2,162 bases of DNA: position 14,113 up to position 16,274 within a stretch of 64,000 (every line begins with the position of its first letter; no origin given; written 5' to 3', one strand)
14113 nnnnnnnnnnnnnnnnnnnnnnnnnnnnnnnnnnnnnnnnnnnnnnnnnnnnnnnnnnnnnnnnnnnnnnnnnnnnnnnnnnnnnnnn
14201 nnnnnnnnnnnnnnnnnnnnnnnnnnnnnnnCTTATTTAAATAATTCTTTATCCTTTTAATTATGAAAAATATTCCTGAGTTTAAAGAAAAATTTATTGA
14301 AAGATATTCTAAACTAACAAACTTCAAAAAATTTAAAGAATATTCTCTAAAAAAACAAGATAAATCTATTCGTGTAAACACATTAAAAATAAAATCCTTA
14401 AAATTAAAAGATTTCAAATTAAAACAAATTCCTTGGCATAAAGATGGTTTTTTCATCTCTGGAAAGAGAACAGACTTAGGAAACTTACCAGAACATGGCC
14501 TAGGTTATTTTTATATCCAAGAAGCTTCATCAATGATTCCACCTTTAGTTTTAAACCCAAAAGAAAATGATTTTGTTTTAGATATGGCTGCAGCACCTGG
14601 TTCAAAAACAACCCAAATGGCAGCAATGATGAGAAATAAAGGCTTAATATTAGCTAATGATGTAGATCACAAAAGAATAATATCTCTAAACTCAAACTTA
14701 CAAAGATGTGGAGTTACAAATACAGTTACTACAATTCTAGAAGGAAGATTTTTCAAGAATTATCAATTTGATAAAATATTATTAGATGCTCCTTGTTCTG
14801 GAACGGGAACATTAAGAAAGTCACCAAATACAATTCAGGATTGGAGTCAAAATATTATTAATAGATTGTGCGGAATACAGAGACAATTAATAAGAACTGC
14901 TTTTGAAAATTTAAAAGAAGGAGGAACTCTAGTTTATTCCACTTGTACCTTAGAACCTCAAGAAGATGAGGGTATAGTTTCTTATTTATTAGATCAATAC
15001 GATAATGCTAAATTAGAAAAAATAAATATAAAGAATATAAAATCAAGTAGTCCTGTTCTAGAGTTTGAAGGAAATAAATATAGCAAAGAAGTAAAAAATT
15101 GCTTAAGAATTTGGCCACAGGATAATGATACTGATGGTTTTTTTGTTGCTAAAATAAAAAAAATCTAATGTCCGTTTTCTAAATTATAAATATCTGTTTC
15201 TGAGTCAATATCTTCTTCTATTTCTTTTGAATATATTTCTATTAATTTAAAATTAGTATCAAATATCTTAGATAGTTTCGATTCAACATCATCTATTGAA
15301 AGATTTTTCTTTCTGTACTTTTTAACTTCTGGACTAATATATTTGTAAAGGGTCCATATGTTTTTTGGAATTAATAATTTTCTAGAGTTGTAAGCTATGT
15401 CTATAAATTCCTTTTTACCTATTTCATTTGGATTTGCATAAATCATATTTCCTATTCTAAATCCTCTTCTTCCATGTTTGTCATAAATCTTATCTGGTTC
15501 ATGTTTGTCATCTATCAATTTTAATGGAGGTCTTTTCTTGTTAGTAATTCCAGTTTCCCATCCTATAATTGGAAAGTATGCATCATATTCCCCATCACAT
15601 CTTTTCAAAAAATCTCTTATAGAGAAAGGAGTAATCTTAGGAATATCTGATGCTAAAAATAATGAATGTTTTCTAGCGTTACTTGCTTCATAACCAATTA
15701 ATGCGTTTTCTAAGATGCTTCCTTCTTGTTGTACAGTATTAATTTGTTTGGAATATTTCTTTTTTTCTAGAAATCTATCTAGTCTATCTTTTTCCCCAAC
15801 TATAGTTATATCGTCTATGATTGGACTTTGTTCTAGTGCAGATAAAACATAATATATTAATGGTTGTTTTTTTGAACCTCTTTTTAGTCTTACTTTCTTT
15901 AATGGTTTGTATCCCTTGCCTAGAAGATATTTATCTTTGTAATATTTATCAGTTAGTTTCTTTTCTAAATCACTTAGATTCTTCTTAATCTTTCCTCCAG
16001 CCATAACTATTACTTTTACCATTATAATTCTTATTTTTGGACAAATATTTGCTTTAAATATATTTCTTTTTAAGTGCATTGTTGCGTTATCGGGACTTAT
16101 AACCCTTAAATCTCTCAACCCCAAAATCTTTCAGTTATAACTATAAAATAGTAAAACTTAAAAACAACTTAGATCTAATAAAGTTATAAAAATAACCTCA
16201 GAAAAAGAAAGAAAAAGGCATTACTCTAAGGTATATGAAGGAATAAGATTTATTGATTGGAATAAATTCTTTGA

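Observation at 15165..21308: Translationally coupled six-gene nucleotide/nucleoside/RNA-end enzyme operon of unknown function, next to an IS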

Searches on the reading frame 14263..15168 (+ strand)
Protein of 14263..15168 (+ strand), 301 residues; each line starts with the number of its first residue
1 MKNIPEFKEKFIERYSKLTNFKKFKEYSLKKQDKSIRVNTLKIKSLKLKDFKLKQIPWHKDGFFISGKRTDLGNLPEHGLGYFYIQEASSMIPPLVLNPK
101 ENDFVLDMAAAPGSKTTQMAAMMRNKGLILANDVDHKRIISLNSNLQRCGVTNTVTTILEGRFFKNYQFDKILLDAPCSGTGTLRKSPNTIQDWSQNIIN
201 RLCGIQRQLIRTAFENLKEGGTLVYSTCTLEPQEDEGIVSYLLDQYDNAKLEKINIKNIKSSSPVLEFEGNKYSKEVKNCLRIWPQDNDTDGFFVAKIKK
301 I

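Call 3: search_protein_families(library=pfam, proteins=[window:14263-15168:+], max_evalue=0.1)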
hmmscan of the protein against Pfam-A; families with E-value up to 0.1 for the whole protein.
window:14263-15168:+ (301 aa): 6 families
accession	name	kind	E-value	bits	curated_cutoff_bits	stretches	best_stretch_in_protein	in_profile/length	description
PF01189.24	Methyltr_RsmB-F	-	2e-56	191.3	27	1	95-299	2-199/199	16S rRNA methyltransferase RsmB/F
PF17125.10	Methyltr_RsmF_N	-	2.5e-16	60.3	34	1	9-88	3-86/86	N-terminal domain of 16S rRNA methyltransferase RsmF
PF13847.12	Methyltransf_31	-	0.00063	19.9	27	1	100-233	2-114/145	Methyltransferase domain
PF01728.25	FtsJ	-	0.0017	18.7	24.1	1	101-260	21-170/181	FtsJ-like methyltransferase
PF02475.24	TRM5-TYW2_MTfase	-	0.0097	16.3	28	0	100-190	35-126/164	TRM5/TYW2 methyltransferase domain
PF11767.14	SET_assoc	-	0.01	15.9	24.1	0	38-65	9-38/66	Histone lysine methyltransferase SET associated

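Call 4: search_protein_families(library=ncbifam, proteins=[window:14263-15168:+], max_evalue=0.1)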
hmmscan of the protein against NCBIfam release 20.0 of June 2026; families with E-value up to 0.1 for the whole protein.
window:14263-15168:+ (301 aa): 13 families
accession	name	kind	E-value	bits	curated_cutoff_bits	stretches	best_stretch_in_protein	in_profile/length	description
NF040814.1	tRNA_cyt_mtase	equivalog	2.2e-100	335.6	550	1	4-300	5-304/305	tRNA (cytosine(49)-C(5))-methyltransferase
TIGR00446.1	nop2p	subfamily_domain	3.8e-91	305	210.45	1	36-300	1-264/264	NOL1/NOP2/sun family putative RNA methylase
NF008898.0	PRK11933.1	equivalog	1.7e-85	287.4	588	1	7-300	12-310/480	16S rRNA (cytosine(1407)-C(5))-methyltransferase RsmF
NF011494.0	PRK14902.1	equivalog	6.2e-62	209.8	319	1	9-300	155-442/444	16S rRNA (cytosine(967)-C(5))-methyltransferase RsmB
NF041567.1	mtaseRsmF_Thermus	equivalog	7.2e-60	202.8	690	1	21-300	9-290/443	16S rRNA (cytosine(1407)-C(5))-methyltransferase RsmF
NF011493.0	PRK14901.1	equivalog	3e-54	184.5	540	1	19-300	166-445/447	16S rRNA (cytosine(967)-C(5))-methyltransferase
TIGR00563.1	rsmB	equivalog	8.1e-50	170.2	269.05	1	21-300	161-435/437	16S rRNA (cytosine(967)-C(5))-methyltransferase RsmB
NF008149.0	PRK10901.1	equivalog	2.9e-39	135.2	375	1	56-300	207-432/434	16S rRNA (cytosine(967)-C(5))-methyltransferase RsmB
NF011495.0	PRK14903.1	equivalog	1.4e-32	113.1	503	1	70-256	206-393/431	16S rRNA (cytosine(967)-C(5))-methyltransferase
TIGR02469.1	CbiT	equivalog_domain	0.00038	20.7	78.3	1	97-158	15-75/124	precorrin-6Y C5,15-methyltransferase (decarboxylating) subunit CbiT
NF053511.1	tRNA_U34_MnmM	equivalog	0.0035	16.9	135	1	100-161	16-77/183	tRNA 5-(aminomethyl)-2-thiouridylate-methyltransferase MnmM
NF001556.0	PRK00377.1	equivalog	0.013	15.3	238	0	101-158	40-97/198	cobalt-precorrin-6Y C(15)-methyltransferase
TIGR00438.1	rrmJ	equivalog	0.038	13.5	300.15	1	100-136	31-67/188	23S rRNA (uridine(2552)-2'-O)-methyltransferase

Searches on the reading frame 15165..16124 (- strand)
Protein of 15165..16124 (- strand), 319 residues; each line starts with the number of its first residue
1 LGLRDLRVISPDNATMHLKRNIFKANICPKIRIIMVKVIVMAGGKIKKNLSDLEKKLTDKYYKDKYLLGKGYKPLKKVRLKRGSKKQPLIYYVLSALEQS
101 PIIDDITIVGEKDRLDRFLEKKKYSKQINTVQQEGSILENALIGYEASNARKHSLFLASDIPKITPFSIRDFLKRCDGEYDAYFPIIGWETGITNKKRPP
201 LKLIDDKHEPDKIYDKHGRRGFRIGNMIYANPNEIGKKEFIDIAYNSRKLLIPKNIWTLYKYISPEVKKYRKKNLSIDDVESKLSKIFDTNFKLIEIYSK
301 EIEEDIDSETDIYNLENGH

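Call 3: search_protein_families(library=pfam, proteins=[window:15165-16124:-], max_evalue=0.1)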
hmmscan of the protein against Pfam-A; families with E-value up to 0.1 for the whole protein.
window:15165-16124:- (319 aa): 1 family
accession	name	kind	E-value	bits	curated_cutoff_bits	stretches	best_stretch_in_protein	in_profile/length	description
PF12804.13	NTP_transf_3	-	8.4e-06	26.5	27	1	86-184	23-120/160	MobA-like NTP transferase domain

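Call 4: search_protein_families(library=ncbifam, proteins=[window:15165-16124:-], max_evalue=0.1)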
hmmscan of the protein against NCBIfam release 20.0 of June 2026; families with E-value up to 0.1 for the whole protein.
window:15165-16124:- (319 aa): 4 families
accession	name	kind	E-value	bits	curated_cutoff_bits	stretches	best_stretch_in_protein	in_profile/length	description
TIGR03552.1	F420_cofC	equivalog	0.0079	15.8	105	1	92-175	35-116/196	2-phospho-L-lactate guanylyltransferase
NF001457.0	PRK00317.1-3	equivalog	0.0082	15.7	164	1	86-173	26-109/200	molybdenum cofactor guanylyltransferase MobA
TIGR03310.1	matur_MocA_YgfJ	equivalog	0.028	14.4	186.45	0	86-174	24-113/188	molybdenum cofactor cytidylyltransferase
TIGR00453.1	ispD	equivalog_domain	0.08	12.4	181.3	0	85-131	25-71/219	2-C-methyl-D-erythritol 4-phosphate cytidylyltransferase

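Call 5: search_protein_families(library=padloc, proteins=[window:15165-16124:-], max_evalue=0.1)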
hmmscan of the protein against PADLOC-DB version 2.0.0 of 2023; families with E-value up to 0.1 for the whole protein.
window:15165-16124:- (319 aa): 0 families

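Call 6: search_protein_families(library=phrogs, proteins=[window:15165-16124:-], max_evalue=0.01)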
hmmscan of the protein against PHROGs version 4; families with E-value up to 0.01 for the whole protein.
window:15165-16124:- (319 aa): 0 families
